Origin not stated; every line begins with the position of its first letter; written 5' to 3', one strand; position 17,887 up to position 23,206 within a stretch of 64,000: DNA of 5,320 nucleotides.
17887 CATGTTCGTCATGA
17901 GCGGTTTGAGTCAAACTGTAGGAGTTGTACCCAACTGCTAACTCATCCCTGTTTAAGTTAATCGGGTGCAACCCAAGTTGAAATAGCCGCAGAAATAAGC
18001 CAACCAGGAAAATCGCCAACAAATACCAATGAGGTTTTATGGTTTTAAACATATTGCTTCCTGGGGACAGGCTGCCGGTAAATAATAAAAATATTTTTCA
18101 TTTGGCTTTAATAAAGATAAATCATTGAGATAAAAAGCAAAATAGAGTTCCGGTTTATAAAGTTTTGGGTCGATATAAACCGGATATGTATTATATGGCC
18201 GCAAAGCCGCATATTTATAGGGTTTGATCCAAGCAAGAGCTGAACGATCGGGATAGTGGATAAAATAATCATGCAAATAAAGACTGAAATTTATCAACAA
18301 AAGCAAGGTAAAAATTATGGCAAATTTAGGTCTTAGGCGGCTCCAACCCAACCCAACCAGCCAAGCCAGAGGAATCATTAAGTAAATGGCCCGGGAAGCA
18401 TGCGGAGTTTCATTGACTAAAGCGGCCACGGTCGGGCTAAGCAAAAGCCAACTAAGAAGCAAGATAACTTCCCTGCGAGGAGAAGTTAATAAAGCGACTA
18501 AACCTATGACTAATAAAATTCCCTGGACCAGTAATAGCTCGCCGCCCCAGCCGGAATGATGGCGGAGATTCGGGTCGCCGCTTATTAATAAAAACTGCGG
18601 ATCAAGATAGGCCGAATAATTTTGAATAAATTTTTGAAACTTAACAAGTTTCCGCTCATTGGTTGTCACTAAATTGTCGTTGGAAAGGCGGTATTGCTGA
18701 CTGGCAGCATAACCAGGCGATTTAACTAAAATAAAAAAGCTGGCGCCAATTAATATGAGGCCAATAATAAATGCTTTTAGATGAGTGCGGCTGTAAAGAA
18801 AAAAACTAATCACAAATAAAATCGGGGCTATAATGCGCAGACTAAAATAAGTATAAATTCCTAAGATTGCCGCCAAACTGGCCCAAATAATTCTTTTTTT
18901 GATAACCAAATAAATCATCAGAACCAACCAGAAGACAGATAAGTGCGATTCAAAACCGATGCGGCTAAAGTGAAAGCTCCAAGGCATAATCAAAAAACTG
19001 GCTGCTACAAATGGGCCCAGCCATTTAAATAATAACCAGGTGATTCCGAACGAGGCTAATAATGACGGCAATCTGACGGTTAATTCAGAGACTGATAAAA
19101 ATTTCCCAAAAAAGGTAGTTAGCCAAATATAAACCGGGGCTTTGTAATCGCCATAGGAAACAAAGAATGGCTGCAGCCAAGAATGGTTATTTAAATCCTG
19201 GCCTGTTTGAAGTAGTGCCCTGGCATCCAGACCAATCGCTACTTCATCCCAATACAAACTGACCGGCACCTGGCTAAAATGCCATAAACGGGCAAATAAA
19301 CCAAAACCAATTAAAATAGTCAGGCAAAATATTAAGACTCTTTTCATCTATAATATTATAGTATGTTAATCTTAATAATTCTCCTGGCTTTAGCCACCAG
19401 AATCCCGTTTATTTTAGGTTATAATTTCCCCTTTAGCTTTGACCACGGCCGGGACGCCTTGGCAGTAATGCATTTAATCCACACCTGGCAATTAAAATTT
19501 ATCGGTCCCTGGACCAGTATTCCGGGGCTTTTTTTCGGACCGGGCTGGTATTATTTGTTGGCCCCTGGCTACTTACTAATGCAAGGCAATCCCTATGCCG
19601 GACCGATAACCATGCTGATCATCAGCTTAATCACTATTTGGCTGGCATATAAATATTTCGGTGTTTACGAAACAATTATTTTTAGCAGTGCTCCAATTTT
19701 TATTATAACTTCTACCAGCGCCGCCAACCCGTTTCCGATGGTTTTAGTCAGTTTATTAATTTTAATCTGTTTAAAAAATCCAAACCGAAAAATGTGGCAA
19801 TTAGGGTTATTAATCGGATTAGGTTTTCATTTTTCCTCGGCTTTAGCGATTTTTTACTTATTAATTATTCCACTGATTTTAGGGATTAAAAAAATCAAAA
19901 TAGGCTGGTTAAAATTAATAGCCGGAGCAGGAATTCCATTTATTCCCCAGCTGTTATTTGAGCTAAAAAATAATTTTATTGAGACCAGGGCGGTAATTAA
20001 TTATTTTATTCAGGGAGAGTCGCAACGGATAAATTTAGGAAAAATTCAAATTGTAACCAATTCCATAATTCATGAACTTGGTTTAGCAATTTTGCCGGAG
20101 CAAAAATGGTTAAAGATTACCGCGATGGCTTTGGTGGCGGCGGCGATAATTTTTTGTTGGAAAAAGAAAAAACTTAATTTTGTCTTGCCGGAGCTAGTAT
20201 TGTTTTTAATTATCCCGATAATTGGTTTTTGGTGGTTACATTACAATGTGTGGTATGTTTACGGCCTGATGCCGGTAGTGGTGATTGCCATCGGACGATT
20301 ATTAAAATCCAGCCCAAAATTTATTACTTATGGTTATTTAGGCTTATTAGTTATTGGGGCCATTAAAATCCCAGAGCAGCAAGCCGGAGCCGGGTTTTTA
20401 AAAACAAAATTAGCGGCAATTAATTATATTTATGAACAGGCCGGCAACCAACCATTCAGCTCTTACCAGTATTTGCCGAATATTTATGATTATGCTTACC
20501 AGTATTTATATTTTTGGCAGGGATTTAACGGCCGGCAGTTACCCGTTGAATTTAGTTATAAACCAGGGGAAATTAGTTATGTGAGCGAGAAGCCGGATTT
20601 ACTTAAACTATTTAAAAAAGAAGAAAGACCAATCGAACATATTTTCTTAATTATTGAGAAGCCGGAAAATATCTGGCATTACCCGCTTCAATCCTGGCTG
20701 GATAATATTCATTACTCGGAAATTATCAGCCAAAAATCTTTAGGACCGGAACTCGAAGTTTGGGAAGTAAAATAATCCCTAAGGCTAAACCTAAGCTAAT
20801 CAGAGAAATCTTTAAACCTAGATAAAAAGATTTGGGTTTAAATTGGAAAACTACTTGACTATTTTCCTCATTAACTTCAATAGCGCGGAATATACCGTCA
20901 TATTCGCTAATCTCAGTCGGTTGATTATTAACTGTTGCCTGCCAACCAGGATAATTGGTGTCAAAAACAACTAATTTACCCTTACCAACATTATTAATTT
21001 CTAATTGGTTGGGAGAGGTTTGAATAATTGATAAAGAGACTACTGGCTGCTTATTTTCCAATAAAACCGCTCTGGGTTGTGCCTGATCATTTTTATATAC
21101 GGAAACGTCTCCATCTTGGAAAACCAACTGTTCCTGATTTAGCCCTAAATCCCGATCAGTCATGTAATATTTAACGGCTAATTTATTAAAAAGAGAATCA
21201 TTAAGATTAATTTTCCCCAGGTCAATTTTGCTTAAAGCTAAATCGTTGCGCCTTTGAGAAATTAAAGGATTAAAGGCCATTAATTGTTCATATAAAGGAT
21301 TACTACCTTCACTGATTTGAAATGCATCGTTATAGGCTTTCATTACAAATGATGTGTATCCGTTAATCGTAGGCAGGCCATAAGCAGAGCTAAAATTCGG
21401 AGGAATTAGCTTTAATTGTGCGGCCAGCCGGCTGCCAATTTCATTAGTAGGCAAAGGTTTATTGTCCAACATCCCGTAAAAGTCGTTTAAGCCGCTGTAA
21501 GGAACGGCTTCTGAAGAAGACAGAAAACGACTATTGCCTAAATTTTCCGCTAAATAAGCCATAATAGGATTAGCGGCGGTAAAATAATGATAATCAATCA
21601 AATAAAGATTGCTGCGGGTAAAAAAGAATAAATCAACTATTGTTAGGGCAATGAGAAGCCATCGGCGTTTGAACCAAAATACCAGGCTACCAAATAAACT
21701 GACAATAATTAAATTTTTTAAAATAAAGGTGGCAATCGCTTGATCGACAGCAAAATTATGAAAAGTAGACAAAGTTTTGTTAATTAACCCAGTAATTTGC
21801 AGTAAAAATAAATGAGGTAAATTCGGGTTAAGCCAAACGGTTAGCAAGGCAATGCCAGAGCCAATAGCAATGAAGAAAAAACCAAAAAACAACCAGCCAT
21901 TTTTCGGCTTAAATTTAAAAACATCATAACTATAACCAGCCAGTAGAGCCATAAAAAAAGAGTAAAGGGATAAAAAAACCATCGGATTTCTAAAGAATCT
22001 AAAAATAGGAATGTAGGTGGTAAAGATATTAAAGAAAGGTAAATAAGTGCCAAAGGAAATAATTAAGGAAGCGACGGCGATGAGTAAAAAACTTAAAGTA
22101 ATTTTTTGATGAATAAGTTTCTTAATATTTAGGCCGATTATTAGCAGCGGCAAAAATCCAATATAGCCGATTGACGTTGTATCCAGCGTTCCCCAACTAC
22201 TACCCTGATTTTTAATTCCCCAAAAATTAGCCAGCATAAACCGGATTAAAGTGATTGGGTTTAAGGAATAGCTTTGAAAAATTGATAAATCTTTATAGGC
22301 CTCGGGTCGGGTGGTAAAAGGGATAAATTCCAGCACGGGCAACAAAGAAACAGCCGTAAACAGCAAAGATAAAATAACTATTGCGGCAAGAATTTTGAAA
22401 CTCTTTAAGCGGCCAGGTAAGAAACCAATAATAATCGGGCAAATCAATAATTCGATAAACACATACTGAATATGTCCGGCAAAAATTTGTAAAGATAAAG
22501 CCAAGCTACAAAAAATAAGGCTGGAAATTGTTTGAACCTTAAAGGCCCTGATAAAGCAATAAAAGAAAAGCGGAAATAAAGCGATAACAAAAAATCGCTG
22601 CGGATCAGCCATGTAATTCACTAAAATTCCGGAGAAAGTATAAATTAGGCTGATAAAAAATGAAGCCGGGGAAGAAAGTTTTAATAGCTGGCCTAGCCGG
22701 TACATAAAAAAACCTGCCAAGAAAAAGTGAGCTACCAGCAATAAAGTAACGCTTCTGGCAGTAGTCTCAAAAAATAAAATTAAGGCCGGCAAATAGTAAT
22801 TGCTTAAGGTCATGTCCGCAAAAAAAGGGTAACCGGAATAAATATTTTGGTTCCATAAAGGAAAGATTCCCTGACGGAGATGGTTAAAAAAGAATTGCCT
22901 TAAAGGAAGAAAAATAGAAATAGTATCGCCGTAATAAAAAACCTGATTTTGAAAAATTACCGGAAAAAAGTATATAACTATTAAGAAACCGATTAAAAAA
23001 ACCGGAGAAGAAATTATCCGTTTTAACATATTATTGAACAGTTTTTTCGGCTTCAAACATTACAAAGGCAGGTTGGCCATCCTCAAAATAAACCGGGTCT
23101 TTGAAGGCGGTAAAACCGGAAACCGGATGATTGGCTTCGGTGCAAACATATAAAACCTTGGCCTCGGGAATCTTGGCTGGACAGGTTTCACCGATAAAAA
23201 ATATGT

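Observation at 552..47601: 47-kb glycosylation super-island dominated by GT-C enzymes but lacking canonical polymerisation and initiation genes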

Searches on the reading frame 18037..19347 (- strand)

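Call 5: search_protein_families(library=pfam, proteins=[window:18037-19347:-], max_evalue=0.01)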
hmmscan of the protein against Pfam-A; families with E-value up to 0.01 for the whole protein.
window:18037-19347:- (436 aa): 1 family
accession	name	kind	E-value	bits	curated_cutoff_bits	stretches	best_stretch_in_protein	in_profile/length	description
PF02096.25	60KD_IMP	-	0.0011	19.4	35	1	8-154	70-161/163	60Kd inner membrane protein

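Call 14: search_protein_families(library=pfam, proteins=[window:18037-19347:-], max_evalue=10)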
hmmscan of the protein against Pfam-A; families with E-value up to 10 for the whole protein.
window:18037-19347:- (436 aa): 2 families
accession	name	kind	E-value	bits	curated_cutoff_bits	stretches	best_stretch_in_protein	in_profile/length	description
PF02096.25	60KD_IMP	-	0.0011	19.4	35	1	8-154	70-161/163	60Kd inner membrane protein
PF09392.15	T3SS_needle_F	-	0.32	11.6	29.4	1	216-249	16-51/71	Type III secretion needle MxiH, YscF, SsaG, EprI, PscF, EscF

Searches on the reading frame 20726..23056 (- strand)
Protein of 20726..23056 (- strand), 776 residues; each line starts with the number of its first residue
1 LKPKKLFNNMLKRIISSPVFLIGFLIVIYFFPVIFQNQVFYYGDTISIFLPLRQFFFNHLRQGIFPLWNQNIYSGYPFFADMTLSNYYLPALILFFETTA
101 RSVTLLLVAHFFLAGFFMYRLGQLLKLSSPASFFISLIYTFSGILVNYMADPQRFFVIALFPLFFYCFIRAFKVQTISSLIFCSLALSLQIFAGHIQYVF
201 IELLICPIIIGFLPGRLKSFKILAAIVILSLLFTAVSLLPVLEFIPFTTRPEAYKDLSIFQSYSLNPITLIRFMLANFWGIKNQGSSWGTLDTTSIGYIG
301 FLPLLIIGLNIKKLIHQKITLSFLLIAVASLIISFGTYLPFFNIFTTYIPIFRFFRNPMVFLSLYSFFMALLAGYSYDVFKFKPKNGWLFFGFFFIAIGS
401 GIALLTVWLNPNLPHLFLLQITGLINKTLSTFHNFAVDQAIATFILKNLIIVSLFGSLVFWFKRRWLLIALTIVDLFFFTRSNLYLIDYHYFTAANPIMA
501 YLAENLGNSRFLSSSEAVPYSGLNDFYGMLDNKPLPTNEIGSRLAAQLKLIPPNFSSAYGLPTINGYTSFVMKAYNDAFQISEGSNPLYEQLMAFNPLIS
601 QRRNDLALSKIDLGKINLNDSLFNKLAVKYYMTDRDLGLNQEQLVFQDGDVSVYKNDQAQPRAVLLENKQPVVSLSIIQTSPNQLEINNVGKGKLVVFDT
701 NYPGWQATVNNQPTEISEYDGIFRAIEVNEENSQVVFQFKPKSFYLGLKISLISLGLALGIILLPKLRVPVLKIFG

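Call 5: search_protein_families(library=pfam, proteins=[window:20726-23056:-], max_evalue=0.01)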
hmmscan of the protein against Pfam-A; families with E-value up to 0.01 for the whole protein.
window:20726-23056:- (776 aa): 1 family
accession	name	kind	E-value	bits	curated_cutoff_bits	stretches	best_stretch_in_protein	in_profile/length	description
PF09586.16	YfhO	-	3.3e-08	32.8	28.5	1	701-751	784-835/835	Bacterial membrane protein YfhO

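Call 13: search_protein_families(library=ncbifam, proteins=[window:20726-23056:-], max_evalue=0.1)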
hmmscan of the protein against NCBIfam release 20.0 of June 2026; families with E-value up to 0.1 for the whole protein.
window:20726-23056:- (776 aa): 0 families

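Call 14: search_protein_families(library=pfam, proteins=[window:20726-23056:-], max_evalue=10)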
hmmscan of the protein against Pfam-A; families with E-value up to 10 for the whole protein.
window:20726-23056:- (776 aa): 2 families
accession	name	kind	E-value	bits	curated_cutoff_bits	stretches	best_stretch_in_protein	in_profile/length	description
PF09586.16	YfhO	-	3.3e-08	32.8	28.5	2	701-751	784-835/835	Bacterial membrane protein YfhO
PF24672.1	DUF7654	-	0.013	15.6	27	1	552-641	32-120/145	Domain of unknown function (DUF7654)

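Call 80: search_solved_structures(query=window:20726-23056:-, max_evalue=1)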
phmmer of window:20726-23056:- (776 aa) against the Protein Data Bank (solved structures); distinct sequences matched with E-value up to 1: 0.
